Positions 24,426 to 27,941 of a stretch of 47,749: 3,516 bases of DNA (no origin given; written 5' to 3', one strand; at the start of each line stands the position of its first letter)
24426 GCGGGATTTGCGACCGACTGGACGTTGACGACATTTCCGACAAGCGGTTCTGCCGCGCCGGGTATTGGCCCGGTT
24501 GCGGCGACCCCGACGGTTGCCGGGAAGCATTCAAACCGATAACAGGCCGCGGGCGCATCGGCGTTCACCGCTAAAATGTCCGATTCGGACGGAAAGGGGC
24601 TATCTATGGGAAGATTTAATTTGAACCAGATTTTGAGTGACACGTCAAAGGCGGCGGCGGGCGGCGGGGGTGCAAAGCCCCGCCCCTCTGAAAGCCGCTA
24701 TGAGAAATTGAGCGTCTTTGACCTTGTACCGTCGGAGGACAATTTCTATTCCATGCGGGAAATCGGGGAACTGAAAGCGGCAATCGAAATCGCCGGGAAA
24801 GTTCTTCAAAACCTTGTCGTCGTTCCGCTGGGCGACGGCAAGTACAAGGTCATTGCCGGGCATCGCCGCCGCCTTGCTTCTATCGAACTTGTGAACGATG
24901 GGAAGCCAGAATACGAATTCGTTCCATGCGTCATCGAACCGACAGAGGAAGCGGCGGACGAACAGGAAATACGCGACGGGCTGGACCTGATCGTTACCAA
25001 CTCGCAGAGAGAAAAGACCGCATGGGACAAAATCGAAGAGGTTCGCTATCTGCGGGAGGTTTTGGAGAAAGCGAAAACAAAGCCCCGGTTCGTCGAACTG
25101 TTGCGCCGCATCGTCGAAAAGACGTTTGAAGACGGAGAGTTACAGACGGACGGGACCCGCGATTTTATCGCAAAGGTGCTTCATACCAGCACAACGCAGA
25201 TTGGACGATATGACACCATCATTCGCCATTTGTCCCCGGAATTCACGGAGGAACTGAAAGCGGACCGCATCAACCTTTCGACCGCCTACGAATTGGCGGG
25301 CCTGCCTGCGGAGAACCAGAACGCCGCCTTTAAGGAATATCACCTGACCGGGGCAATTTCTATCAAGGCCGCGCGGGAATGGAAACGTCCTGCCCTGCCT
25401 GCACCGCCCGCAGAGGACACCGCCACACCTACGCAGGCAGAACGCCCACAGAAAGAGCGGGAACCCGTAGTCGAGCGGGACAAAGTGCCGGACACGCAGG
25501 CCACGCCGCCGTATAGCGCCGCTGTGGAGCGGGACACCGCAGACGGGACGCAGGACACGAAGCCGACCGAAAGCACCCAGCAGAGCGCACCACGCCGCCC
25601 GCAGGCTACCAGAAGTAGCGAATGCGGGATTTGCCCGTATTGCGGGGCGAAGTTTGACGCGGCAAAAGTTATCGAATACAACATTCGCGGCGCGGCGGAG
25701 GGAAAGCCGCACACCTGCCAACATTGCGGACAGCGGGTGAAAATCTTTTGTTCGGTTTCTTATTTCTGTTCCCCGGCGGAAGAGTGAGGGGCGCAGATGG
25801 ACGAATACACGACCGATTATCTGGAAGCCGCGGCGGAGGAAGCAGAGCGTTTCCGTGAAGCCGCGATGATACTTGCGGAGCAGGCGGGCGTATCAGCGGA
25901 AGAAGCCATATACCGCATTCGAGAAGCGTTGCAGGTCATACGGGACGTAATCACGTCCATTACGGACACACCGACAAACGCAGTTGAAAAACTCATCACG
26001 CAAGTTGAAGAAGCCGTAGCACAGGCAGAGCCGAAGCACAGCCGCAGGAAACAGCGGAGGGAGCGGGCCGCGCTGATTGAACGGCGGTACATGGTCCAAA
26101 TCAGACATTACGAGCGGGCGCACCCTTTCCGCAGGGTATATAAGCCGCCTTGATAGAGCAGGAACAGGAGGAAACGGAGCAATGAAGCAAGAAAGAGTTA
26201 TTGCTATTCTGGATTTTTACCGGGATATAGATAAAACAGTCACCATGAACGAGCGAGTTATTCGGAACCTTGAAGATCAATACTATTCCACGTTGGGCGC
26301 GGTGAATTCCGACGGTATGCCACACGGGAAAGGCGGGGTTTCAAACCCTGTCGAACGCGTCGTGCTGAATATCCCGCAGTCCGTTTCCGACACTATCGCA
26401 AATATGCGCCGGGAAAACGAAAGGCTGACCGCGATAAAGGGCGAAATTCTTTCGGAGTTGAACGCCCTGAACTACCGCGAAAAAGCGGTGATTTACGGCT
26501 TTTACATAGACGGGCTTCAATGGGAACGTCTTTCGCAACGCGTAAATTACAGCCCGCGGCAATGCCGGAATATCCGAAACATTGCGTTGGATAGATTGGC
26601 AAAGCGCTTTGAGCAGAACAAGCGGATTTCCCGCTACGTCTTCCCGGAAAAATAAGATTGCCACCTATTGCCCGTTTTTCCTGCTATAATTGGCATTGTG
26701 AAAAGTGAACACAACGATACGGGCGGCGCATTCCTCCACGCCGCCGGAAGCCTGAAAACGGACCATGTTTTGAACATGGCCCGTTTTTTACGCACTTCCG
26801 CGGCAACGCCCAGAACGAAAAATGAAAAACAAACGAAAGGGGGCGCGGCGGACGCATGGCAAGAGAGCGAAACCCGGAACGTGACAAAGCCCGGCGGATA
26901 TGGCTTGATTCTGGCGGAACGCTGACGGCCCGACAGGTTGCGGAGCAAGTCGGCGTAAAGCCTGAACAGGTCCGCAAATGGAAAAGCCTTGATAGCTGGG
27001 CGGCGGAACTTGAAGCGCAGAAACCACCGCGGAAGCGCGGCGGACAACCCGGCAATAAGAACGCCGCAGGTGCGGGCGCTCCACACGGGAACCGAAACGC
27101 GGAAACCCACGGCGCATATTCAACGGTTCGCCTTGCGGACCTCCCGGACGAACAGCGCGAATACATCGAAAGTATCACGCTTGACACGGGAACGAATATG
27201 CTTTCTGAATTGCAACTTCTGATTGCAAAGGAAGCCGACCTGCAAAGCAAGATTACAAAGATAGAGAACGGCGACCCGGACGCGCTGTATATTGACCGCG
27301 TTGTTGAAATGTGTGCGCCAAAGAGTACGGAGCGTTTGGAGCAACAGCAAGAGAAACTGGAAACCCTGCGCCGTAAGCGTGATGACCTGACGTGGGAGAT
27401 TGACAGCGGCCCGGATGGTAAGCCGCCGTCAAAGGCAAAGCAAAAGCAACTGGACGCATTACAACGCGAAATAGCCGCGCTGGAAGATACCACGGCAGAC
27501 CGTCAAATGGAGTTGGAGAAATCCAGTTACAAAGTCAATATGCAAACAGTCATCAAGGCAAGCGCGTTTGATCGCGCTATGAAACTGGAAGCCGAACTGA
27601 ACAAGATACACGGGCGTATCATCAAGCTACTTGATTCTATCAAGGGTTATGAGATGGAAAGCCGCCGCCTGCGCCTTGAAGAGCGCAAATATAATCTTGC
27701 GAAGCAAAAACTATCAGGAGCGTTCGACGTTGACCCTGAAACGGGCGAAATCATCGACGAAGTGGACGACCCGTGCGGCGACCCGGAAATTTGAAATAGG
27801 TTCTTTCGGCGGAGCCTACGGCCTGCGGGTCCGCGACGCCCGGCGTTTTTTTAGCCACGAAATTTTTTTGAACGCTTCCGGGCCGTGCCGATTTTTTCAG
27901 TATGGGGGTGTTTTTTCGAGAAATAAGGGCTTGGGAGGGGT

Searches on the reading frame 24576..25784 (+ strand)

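Call 34: search_protein_families(library=pfam, proteins=[window:24576-25784:+], max_evalue=0.001)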
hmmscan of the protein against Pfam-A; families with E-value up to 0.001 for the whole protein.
window:24576-25784:+ (403 aa): 1 family
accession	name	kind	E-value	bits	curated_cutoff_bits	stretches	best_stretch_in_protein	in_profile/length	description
PF02195.25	ParB_N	-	0.00034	21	26.3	1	60-125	24-82/95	ParB N-terminal domain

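Call 73: search_protein_families(library=ncbifam, proteins=[window:24576-25784:+], max_evalue=0.01)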
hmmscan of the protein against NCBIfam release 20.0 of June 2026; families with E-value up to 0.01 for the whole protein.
window:24576-25784:+ (403 aa): 3 families
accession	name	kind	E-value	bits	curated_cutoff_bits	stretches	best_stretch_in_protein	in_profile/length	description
TIGR03734.1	PRTRC_parB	hypoth_equivalog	1.5e-05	23.7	278.6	1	58-126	12-77/555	PRTRC system ParB family protein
TIGR04285.1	nucleoid_noc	exception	8.1e-05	22.1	315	1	58-166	21-113/255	nucleoid occlusion protein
TIGR00180.1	parB_part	domain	0.00078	19.2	58.45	1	61-106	27-73/186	ParB/RepB/Spo0J family partition protein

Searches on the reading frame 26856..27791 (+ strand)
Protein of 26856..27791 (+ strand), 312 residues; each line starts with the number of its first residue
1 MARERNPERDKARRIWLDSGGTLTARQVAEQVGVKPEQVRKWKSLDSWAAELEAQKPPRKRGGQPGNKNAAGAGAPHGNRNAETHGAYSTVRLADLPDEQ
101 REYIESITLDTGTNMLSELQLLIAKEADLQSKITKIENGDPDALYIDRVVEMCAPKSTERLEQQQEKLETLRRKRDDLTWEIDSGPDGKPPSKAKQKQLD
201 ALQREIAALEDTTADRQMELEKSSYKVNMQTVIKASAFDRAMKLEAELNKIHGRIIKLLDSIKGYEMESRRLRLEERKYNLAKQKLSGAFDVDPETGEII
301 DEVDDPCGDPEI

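Call 34: search_protein_families(library=pfam, proteins=[window:26856-27791:+], max_evalue=0.001)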
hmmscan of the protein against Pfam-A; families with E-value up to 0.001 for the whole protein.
window:26856-27791:+ (312 aa): 1 family
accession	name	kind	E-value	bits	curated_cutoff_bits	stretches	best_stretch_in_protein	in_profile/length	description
PF10668.15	Phage_terminase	-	3.1e-16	59.3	22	1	1-50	1-50/67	Phage terminase small subunit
